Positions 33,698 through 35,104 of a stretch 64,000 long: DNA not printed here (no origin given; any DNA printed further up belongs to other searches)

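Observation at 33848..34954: RNase HII-like domain fused to a HIT-family nucleotide hydrolase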

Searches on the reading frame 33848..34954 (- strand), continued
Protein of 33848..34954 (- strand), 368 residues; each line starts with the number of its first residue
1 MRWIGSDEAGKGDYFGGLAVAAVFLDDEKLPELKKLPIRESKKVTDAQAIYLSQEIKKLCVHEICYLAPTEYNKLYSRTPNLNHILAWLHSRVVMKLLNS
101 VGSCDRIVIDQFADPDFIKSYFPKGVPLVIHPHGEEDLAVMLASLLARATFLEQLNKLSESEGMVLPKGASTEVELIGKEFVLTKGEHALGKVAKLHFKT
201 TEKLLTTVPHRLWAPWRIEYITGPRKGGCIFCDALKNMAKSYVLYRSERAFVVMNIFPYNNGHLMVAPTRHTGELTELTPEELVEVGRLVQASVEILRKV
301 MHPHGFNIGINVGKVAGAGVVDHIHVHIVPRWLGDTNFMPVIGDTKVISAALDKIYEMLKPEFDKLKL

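Call 35: search_protein_families(library=pfam, proteins=[L021:4799-6031:+, L017:2485-5163:+, L008:3200-3952:+, L017:748-1080:+, L018:6489-6884:+, L004:7163-8209:+, L004:8662-9735:+, L003:5932-6924:+, L052:9192-11126:+, L005:1279-2130:+], max_evalue=0.01)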
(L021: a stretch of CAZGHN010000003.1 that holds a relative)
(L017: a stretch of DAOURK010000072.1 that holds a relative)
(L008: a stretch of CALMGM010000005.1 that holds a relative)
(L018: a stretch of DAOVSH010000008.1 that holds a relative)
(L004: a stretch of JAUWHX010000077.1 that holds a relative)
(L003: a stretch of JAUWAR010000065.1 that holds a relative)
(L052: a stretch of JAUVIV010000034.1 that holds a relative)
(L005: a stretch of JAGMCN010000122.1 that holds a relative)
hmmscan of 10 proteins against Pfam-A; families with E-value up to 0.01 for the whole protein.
L021:4799-6031:+ (410 aa): 0 families

L017:2485-5163:+ (892 aa): 7 families
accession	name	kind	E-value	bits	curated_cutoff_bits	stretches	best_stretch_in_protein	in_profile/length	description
PF00488.27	MutS_V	-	6.1e-86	287.6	30.2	1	640-828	1-188/188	MutS domain V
PF05192.23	MutS_III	-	9.6e-50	170.1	34.1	1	296-587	1-194/194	MutS domain III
PF01624.25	MutS_I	-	2.2e-46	157.1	20.6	1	26-137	1-112/113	MutS domain I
PF05190.23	MutS_IV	-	1.9e-32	111.8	22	1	456-547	1-92/92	MutS family domain IV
PF05188.22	MutS_II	-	1.5e-21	77.6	25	1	146-280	1-133/133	MutS domain II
PF20720.3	nSTAND3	-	0.0046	17.1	27.2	0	635-659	15-39/155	Novel STAND NTPase 3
PF13173.12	AAA_14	-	0.0069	16.8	27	0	637-727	2-73/129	AAA domain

L008:3200-3952:+ (250 aa): 10 families
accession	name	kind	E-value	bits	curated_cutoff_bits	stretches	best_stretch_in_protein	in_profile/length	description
PF13649.12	Methyltransf_25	-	5.7e-17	62.6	27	1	45-138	2-96/97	Methyltransferase domain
PF08241.18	Methyltransf_11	-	4e-11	43.8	21.2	1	45-143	1-95/95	Methyltransferase domain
PF01209.24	Ubie_methyltran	-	7.3e-10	39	20.1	1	4-139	11-147/233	ubiE/COQ5 methyltransferase family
PF13847.12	Methyltransf_31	-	1.3e-07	31.8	27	1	40-143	3-109/145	Methyltransferase domain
PF08242.18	Methyltransf_12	-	7.7e-07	30.2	30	1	45-139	1-96/98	Methyltransferase domain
PF13489.12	Methyltransf_23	-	1.3e-06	28.6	27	1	28-145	8-118/164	Methyltransferase domain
PF09445.16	Methyltransf_15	-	0.00065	19.7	22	1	44-114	4-78/165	RNA cap guanine-N2 methyltransferase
PF03848.20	TehB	-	0.00074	19.4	20.4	1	31-104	21-95/193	Tellurite resistance protein TehB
PF02353.26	CMAS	-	0.0023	17.7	27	1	29-89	51-112/273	Mycolic acid cyclopropane synthetase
PF05724.17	TPMT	-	0.0026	17.9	26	1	22-84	19-81/218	Thiopurine S-methyltransferase (TPMT)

L017:748-1080:+ (110 aa): 1 family
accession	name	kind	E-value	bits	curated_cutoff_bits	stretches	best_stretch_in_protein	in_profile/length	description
PF06305.16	LapA_dom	-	1.2e-09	38.4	28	1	32-89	7-63/64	Lipopolysaccharide assembly protein A domain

L018:6489-6884:+ (131 aa): 0 families

L004:7163-8209:+ (348 aa): 1 family
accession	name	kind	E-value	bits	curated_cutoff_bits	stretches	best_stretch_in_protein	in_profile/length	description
PF07885.22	Ion_trans_2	-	1.6e-14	53.9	22.5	1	270-345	3-76/79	Ion channel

L004:8662-9735:+ (357 aa): 4 families
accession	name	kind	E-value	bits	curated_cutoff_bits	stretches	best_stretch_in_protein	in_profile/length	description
PF01872.23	RibD_C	-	5.5e-47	160.6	24.1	1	145-351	1-196/197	RibD C-terminal domain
PF00383.29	dCMP_cyt_deam_1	-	3e-20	72.5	25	1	3-97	7-101/102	Cytidine and deoxycytidylate deaminase zinc-binding region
PF14437.12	MafB19-deam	-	2e-14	54.1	27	1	4-139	7-140/142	MafB19-like deaminase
PF18785.7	Inv-AAD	-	4.5e-08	33.5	26.5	1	45-123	24-117/129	Invertebrate-AID/APOBEC-deaminase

L003:5932-6924:+ (330 aa): 1 family
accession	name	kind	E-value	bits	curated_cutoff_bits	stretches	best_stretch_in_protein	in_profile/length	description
PF00291.31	PALP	-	2.7e-49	168.5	35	1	10-316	2-295/295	Pyridoxal-phosphate dependent enzyme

L052:9192-11126:+ (644 aa): 5 families
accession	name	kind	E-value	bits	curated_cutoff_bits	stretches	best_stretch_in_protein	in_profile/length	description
PF13229.12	Beta_helix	-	5.5e-23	81.8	25.9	2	184-356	2-155/158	Right handed beta helix region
PF05048.19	NosD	-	4.4e-09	36.5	23.6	2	140-238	70-154/212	Periplasmic copper-binding protein (NosD)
PF02415.23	Chlam_PMP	-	1.2e-08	34.8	20.6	0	144-160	1-17/19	Chlamydia polymorphic membrane protein (Chlamydia_PMP) repeat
PF18962.6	Por_Secre_tail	-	2.6e-05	24.8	27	1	559-630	1-68/75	Secretion system C-terminal sorting domain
PF01835.25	MG2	-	4.8e-05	24.1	32.8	1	572-631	28-87/96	MG2 domain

L005:1279-2130:+ (283 aa): 0 families

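Call 37: search_solved_structures(query=L021:4799-6031:+, max_evalue=0.01, show_alignments=1)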
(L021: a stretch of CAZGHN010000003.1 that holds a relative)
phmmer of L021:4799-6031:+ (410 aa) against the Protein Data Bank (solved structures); distinct sequences matched with E-value up to 0.01: 3.
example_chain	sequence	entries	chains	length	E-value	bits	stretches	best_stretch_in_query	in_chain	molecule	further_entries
5zb8_A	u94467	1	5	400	2.4e-68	234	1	5-400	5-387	PfuEndoQ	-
7k30_A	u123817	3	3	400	1.2e-67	231.7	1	5-400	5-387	Endonuclease Q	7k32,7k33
7k31_A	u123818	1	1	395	1.4e-67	231.5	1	5-399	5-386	Endonuclease Q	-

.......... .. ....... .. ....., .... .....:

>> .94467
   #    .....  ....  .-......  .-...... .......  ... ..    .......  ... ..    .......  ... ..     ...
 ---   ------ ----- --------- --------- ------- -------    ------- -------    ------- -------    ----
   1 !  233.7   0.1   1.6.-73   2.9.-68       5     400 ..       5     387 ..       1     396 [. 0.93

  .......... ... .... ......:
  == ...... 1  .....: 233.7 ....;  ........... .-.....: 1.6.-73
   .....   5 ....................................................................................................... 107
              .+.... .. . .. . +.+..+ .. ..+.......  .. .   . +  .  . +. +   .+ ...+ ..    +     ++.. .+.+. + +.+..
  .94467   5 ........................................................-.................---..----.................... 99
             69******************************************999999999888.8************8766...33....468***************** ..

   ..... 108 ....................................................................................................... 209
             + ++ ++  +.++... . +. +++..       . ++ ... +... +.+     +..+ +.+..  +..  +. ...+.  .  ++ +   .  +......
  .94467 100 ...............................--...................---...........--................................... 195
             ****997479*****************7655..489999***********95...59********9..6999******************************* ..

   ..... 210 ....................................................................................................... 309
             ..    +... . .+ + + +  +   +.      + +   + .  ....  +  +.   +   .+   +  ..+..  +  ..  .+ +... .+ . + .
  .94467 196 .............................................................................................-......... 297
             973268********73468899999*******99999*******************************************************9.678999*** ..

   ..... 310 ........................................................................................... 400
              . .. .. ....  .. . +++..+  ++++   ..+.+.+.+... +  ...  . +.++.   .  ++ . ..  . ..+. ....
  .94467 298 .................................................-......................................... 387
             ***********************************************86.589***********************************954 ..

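Call 38: search_protein_families(library=ncbifam, proteins=[L021:4799-6031:+, L016:327-1556:+, L018:6489-6884:+], max_evalue=0.01)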
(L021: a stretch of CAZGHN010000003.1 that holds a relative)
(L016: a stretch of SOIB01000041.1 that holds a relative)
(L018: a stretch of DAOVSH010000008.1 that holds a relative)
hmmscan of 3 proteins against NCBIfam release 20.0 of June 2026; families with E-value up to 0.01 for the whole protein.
L021:4799-6031:+ (410 aa): 1 family
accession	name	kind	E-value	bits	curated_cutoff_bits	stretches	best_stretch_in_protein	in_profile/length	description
TIGR00375.1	TIGR00375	hypoth_equivalog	7.8e-56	190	326.6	1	5-393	2-374/374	TIGR00375 family protein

L016:327-1556:+ (409 aa): 1 family
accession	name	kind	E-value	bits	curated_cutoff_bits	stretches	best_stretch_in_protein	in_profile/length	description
TIGR00375.1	TIGR00375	hypoth_equivalog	2.6e-57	194.9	326.6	1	5-392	2-374/374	TIGR00375 family protein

L018:6489-6884:+ (131 aa): 0 families

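Call 39: search_protein_families(library=padloc, proteins=[window:33848-34954:-, L021:4799-6031:+], max_evalue=0.01)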
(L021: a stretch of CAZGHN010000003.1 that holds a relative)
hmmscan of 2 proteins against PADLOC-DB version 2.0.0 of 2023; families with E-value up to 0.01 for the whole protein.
window:33848-34954:- (368 aa): 1 family
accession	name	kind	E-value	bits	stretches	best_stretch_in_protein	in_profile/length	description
PDLC00441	ThsC2|ThsC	-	4.8e-13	47.2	1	221-341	6-126/148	HIT family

L021:4799-6031:+ (410 aa): 0 families

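Call 46: find_encoding_contigs(protein=P0199, flank=4000, max_places=3)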
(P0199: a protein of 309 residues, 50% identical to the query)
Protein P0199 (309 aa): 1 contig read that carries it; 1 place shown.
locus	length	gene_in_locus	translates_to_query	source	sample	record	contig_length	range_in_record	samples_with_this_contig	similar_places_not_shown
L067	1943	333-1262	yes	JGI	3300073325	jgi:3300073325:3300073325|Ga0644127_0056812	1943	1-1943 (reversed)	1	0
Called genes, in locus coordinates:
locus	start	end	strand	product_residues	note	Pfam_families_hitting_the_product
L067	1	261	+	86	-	?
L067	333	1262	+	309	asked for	PF22745:Nlig-Ia, PF01653:DNA_ligase_aden (weak), PF11969:DcpS_C (weak), PF01230:HIT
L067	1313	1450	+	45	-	-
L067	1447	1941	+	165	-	?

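Call 49: search_protein_families(library=pfam, proteins=[P0149, P0176, P0205, P0245, P0278, P0269, P0150, P0144, P0165, P0185], max_evalue=0.001)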
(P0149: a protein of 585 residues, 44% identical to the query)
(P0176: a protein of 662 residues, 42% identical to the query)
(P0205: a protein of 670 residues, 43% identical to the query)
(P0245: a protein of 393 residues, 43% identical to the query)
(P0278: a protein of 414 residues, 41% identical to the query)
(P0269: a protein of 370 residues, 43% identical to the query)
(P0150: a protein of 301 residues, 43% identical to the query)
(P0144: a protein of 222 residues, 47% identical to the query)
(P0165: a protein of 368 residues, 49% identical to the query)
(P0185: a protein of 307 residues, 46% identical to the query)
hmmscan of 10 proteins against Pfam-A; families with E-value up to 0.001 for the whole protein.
P0149 (585 aa): 3 families
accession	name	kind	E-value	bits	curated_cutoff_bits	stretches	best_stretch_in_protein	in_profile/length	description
PF01351.25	RNase_HII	-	1.5e-32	113.5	25.8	1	377-576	1-199/199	Ribonuclease HII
PF19034.5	RnlA-toxin_DBD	-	0.00014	22.7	27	0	207-268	7-65/125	RNase LS, bacterial toxin DBD domain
PF15935.10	RnlA_toxin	-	0.00023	21.8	27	0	123-164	36-77/87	RNase LS, bacterial toxin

P0176 (662 aa): 1 family
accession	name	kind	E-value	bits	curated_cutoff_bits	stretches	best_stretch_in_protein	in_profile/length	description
PF01351.25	RNase_HII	-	1.4e-35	123.5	25.8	1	460-659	1-199/199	Ribonuclease HII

P0205 (670 aa): 2 families
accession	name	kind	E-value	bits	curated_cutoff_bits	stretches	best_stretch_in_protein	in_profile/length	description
PF01351.25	RNase_HII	-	6.2e-26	92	25.8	1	465-665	1-199/199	Ribonuclease HII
PF15935.10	RnlA_toxin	-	9.1e-08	32.7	27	0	124-170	31-81/87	RNase LS, bacterial toxin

P0245 (393 aa): 2 families
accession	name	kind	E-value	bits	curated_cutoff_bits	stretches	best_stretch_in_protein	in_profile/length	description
PF01351.25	RNase_HII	-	1.7e-31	110.1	25.8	1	189-388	1-199/199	Ribonuclease HII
PF11858.14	DUF3378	-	5.8e-08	33.2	27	1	103-158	10-65/76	Domain of unknown function (DUF3378)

P0278 (414 aa): 2 families
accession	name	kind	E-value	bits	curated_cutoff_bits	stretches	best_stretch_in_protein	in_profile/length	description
PF01351.25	RNase_HII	-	1.9e-30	106.7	25.8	1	204-407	1-199/199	Ribonuclease HII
PF15935.10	RnlA_toxin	-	0.00024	21.7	27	0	123-150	48-75/87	RNase LS, bacterial toxin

P0269 (370 aa): 1 family
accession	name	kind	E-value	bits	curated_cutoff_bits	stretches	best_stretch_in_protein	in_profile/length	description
PF01351.25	RNase_HII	-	1e-26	94.5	25.8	1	165-365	1-199/199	Ribonuclease HII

P0150 (301 aa): 2 families
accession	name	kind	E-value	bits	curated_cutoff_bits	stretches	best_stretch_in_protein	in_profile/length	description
PF01351.25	RNase_HII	-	1.6e-31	110.2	25.8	1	92-291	1-199/199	Ribonuclease HII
PF11858.14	DUF3378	-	1.9e-08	34.8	27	1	7-76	3-71/76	Domain of unknown function (DUF3378)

P0144 (222 aa): 1 family
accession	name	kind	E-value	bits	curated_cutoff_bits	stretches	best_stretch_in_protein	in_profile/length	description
PF01351.25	RNase_HII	-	6.2e-34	118.1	25.8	1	13-212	1-199/199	Ribonuclease HII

P0165 (368 aa): 3 families
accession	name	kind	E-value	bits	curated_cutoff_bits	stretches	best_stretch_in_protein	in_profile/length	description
PF00293.34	NUDIX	-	2.3e-14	54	21.1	1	243-352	14-129/134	NUDIX domain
PF01230.28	HIT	-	3.1e-11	44.2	21.5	1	37-125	8-95/98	HIT domain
PF11969.13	DcpS_C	-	2.4e-05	25.2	24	1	35-123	14-100/114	Scavenger mRNA decapping enzyme C-term binding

P0185 (307 aa): 1 family
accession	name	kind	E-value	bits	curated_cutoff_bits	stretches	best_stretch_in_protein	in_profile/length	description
PF01230.28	HIT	-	1.2e-12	48.8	21.5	1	61-151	7-96/98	HIT domain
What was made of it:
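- The RNase HIII catalytic domain is modular and occurs with other N-terminal modules: DUF3378, and RnlA-like regions in 585-670 aa proteins (call 49).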

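Call 55: find_related_loci(query=A2, collection=metagenome_contigs, flank=3500)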
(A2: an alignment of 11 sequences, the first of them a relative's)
Query A2 (410 aa) in metagenome_contigs; peptide patterns used: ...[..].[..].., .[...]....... (x = any residue, [..] = any of these).
600 stretches matched a pattern (row limit reached: there are more); 598 encode a relative of the query (tblastn E <= 1e-3); the best 80 are kept; 80 distinct loci.
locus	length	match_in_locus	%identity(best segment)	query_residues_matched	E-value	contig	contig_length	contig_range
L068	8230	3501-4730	85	1-410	0e+0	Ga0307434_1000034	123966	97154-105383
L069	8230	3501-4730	80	1-410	0e+0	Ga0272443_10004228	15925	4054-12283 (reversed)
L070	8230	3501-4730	80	1-410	0e+0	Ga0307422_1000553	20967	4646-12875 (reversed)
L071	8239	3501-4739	53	1-410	2e-142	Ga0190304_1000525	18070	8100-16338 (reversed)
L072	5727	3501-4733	54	1-410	1e-140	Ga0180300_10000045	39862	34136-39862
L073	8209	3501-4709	51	1-402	1e-140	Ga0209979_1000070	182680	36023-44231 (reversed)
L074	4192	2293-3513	51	5-410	5e-143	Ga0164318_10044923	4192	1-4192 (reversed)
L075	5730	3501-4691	53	2-399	2e-138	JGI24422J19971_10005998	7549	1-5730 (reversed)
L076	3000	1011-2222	52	5-410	5e-144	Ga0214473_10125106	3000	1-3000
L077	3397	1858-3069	50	5-410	1e-141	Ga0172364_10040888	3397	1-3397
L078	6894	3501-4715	49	5-410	5e-137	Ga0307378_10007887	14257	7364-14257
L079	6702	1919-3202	50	1-410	7e-137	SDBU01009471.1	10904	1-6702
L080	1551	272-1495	50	3-410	4e-148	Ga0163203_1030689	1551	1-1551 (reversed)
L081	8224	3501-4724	51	1-410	2e-136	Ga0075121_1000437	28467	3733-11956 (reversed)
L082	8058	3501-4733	50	1-407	2e-136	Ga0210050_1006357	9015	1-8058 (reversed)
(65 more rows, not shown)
